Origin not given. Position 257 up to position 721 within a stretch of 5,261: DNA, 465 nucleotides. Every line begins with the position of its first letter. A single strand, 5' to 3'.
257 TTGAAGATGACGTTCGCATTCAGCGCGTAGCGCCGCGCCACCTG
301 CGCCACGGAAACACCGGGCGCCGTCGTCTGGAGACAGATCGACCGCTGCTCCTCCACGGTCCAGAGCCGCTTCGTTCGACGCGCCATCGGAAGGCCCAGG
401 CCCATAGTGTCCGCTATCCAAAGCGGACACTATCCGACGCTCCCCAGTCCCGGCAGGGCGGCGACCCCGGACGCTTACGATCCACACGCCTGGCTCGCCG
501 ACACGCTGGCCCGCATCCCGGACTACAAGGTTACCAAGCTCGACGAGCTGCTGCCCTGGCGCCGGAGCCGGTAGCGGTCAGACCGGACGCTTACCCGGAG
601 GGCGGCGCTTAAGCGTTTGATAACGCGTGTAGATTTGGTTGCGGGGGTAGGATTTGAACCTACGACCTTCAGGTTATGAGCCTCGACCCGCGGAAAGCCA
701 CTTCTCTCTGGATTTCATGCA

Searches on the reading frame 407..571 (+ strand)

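Call 5: search_protein_families(library=pfam, proteins=[window:407-571:+], max_evalue=0.01)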
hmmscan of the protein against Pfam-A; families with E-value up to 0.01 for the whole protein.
window:407-571:+ (55 aa): 1 family
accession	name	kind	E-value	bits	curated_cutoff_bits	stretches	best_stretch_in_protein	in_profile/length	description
PF13817.11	DDE_Tnp_IS66_C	-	5.6e-10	39.7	30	1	25-51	12-39/39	IS66 C-terminal element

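Call 7: search_protein_families(library=ncbifam, proteins=[window:407-571:+], max_evalue=0.01)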
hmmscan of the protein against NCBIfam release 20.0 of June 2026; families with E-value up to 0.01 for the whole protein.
window:407-571:+ (55 aa): 0 families
